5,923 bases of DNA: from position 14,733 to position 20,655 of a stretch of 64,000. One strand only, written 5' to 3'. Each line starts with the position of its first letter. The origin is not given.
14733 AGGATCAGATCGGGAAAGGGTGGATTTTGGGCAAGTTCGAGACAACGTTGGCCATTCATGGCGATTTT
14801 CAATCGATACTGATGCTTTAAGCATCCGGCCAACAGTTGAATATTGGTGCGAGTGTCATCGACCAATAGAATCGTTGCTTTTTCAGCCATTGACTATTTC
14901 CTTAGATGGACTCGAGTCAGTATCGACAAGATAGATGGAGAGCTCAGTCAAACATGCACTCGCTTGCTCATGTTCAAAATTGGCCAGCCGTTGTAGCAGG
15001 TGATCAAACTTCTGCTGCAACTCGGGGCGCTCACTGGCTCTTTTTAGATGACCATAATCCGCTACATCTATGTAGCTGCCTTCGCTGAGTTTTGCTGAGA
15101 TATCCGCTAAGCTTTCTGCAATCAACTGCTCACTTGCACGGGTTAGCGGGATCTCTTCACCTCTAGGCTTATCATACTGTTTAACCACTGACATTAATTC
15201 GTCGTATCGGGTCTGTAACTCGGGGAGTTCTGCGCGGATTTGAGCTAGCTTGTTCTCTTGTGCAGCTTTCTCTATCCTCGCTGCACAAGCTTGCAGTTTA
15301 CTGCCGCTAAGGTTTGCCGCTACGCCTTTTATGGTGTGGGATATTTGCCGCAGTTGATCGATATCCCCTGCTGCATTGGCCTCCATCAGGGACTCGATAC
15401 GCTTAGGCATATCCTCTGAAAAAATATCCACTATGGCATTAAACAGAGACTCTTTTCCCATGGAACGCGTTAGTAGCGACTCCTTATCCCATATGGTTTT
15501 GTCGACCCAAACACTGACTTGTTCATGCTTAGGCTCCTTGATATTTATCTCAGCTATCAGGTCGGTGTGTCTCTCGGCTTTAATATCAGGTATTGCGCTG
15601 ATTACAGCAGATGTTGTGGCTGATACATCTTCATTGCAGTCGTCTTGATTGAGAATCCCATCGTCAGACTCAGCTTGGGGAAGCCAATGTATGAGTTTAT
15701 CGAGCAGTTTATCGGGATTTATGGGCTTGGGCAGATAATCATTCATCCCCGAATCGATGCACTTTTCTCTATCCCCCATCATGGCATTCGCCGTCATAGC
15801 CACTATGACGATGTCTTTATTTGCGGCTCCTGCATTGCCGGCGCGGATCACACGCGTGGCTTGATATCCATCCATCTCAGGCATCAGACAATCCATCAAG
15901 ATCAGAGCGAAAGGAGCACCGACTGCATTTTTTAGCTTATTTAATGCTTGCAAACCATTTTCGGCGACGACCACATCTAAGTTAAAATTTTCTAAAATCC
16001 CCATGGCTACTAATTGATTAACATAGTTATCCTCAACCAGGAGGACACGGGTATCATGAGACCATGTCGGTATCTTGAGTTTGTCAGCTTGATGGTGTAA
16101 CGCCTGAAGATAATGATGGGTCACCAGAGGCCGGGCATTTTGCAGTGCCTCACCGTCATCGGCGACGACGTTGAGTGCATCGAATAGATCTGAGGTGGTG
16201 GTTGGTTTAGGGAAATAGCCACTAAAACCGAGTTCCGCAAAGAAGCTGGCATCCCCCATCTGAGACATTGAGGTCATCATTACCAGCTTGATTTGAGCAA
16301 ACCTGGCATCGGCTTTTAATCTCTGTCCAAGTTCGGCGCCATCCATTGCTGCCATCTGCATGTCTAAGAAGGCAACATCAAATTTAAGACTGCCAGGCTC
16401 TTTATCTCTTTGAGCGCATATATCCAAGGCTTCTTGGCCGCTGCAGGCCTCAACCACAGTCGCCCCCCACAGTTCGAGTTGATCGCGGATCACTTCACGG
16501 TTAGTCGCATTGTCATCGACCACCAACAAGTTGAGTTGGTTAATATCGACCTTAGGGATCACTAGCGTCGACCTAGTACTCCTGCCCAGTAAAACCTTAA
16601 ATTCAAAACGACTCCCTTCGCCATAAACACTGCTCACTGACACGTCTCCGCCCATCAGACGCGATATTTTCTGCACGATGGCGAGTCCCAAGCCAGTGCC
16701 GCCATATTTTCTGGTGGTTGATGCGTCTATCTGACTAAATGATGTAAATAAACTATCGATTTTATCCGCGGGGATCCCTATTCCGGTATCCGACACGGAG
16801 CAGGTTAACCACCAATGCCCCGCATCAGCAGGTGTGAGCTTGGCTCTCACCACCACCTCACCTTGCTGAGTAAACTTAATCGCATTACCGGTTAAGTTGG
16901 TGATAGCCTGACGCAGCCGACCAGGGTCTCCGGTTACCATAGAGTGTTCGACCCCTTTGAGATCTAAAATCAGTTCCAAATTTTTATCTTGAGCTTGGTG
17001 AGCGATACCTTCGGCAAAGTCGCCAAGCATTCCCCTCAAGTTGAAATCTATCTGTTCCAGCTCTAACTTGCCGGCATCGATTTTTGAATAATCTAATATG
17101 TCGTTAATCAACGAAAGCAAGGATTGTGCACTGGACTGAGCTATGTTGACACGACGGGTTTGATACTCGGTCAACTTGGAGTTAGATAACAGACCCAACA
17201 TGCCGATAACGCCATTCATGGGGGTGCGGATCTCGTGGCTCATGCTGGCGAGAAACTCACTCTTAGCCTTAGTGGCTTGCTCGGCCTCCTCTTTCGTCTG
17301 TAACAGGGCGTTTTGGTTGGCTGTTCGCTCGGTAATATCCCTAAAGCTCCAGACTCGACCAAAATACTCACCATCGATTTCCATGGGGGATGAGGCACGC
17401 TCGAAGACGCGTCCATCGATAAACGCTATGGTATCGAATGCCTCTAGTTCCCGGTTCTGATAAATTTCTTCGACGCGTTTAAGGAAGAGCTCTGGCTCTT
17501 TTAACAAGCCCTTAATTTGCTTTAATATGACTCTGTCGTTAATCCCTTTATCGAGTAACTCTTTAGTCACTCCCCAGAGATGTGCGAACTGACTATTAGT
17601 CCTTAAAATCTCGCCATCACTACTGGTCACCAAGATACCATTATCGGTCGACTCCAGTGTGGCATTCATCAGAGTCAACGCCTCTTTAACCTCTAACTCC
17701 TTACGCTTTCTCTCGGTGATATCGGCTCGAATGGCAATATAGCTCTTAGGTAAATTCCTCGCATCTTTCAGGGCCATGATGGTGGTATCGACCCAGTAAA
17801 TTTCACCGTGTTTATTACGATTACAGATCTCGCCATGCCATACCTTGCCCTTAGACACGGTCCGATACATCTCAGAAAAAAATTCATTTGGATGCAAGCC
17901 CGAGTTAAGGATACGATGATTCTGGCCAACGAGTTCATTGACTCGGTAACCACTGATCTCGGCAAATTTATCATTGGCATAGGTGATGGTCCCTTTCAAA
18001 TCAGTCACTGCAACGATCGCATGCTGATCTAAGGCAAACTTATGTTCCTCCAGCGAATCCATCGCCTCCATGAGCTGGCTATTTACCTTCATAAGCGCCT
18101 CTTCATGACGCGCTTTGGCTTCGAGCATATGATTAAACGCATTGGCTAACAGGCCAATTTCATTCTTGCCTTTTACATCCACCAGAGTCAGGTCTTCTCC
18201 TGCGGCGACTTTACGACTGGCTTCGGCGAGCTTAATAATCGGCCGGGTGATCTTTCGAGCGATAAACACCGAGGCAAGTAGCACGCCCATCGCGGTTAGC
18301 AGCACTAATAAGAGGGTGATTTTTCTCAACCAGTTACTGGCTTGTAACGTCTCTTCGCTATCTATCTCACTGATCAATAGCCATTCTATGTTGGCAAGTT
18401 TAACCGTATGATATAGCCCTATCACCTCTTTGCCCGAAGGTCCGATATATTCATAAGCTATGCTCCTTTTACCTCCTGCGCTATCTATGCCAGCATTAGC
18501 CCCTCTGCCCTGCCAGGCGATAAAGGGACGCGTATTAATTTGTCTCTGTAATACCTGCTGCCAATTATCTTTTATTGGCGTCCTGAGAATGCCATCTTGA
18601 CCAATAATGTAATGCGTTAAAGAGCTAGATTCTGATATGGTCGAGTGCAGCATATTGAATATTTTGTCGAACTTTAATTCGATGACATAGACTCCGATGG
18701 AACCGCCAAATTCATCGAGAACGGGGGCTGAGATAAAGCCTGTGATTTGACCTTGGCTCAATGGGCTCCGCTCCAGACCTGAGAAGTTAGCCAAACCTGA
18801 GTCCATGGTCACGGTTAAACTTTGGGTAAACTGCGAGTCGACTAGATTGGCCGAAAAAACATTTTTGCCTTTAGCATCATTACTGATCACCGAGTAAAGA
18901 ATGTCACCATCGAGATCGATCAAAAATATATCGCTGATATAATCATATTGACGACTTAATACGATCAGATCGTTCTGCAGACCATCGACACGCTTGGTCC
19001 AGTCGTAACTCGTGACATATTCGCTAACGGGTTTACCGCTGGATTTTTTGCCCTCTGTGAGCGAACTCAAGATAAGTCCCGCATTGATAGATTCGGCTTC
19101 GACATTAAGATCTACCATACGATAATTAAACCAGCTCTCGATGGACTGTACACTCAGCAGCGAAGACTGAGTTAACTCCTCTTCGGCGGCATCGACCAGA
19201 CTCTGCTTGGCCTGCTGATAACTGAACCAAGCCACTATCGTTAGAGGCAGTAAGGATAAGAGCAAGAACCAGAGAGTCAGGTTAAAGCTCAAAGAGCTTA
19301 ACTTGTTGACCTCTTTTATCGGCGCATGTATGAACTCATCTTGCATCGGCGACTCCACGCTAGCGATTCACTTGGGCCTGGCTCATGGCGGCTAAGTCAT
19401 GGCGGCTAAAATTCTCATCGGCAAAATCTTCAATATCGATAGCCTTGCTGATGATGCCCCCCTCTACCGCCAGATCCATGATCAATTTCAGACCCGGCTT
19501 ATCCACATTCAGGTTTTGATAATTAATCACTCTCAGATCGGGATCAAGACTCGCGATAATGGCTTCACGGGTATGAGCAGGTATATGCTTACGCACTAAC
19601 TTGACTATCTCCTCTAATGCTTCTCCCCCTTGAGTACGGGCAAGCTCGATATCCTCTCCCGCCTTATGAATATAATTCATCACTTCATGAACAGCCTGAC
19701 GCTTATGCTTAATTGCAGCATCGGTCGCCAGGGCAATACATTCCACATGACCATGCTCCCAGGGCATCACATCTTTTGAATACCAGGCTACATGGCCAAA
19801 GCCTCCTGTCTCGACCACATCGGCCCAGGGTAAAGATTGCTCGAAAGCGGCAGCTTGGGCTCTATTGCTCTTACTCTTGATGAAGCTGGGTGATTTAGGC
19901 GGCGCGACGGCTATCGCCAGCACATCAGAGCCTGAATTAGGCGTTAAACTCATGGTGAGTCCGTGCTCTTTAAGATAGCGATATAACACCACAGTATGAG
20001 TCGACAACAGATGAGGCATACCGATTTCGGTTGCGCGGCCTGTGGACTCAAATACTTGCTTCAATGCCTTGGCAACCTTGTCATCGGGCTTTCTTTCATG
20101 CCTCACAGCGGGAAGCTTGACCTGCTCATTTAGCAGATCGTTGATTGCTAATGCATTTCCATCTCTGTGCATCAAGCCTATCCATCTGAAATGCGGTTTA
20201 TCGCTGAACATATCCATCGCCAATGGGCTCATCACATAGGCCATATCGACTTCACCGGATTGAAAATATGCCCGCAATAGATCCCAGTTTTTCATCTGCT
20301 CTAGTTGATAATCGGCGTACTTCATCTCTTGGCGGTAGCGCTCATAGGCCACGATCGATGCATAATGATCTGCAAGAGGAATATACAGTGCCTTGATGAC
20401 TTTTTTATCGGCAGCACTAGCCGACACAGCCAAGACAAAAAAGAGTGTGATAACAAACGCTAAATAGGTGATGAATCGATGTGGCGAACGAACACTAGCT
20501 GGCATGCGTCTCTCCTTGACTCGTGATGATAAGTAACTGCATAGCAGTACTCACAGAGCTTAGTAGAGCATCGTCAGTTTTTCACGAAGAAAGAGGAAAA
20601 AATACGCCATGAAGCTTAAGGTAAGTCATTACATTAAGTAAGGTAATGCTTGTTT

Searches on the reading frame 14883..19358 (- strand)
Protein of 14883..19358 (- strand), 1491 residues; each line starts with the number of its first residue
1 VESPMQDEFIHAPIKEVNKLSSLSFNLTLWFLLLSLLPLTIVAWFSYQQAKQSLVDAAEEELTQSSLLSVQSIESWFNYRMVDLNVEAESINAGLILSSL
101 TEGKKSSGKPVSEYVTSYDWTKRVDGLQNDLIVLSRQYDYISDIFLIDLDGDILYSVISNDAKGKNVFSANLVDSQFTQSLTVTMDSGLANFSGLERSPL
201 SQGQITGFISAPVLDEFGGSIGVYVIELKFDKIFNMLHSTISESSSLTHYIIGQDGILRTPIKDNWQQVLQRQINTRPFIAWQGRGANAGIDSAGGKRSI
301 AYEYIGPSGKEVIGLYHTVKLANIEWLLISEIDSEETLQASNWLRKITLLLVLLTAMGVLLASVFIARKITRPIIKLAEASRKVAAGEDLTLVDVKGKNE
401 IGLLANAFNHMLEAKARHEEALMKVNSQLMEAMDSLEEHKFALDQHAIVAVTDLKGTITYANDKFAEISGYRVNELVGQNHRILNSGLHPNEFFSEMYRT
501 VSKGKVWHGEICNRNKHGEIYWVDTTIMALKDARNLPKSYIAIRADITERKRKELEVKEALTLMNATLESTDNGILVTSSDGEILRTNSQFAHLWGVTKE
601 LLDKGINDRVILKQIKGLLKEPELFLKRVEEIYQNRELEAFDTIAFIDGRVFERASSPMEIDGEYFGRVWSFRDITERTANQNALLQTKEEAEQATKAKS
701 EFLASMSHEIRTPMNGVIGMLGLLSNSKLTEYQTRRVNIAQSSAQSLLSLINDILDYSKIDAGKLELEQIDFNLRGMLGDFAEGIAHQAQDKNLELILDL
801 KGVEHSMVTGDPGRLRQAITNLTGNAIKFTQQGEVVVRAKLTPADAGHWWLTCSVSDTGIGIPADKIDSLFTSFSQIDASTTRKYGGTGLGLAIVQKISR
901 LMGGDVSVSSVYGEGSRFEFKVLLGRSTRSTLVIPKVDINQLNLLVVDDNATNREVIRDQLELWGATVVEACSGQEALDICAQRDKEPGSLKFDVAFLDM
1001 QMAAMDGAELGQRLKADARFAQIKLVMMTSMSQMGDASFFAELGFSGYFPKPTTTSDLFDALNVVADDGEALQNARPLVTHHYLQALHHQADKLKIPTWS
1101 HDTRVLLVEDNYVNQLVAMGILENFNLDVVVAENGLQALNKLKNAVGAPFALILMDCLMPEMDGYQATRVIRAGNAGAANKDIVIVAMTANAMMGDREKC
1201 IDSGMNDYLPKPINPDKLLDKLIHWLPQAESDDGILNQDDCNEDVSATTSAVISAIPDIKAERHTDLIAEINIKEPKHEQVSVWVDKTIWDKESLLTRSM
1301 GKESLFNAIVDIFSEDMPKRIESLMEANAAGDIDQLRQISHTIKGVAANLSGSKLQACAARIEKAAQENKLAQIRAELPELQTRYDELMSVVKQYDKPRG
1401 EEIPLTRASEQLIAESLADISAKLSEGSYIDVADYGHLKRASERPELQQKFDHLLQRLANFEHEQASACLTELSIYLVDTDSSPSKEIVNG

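Call 55: search_protein_families(library=pfam, proteins=[window:14883-19358:-], max_evalue=0.001)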
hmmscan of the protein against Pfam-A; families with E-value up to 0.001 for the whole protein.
window:14883-19358:- (1491 aa): 12 families
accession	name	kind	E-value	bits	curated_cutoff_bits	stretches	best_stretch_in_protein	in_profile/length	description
PF00072.30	Response_reg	-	1.2e-41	141.7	30.2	2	1105-1222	1-110/111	Response regulator receiver domain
PF02518.31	HATPase_c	-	5.3e-29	101.3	26.4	1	810-923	1-108/111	Histidine kinase-, DNA gyrase B-, and HSP90-like ATPase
PF00512.31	HisKA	-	1.3e-20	73.7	26.9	1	698-763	1-66/66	His Kinase A (phospho-acceptor) domain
PF13426.13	PAS_9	-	2.1e-18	66.9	27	1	449-549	4-103/103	PAS domain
PF08448.16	PAS_4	-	1.2e-13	51.6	23.1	1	447-552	6-110/110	PAS fold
PF00672.30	HAMP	-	1.8e-13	51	25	1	365-413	1-49/53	HAMP domain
PF01627.28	Hpt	-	7.2e-13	49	24.6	1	1309-1388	2-81/84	Hpt domain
PF00989.32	PAS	-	1.9e-12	47.6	22.6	1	446-541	11-107/113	PAS fold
PF08447.18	PAS_3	-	2.2e-11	44.3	25.6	1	459-542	2-87/89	PAS fold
PF02743.24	dCache_1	-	8.4e-10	39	45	1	57-330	2-239/240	Cache domain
PF13188.13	PAS_8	-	3.3e-09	36.8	21.8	0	449-484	14-46/65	PAS domain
PF12860.13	PAS_7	-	2.7e-06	27.9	27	1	568-682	1-114/115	PAS fold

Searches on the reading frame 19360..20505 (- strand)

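Call 55: search_protein_families(library=pfam, proteins=[window:19360-20505:-], max_evalue=0.001)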
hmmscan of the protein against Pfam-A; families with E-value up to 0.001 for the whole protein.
window:19360-20505:- (381 aa): 1 family
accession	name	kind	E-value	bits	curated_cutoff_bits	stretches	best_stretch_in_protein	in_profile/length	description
PF13379.11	NMT1_2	-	1.7e-19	71.1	24.7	1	34-285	5-237/252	NMT1-like family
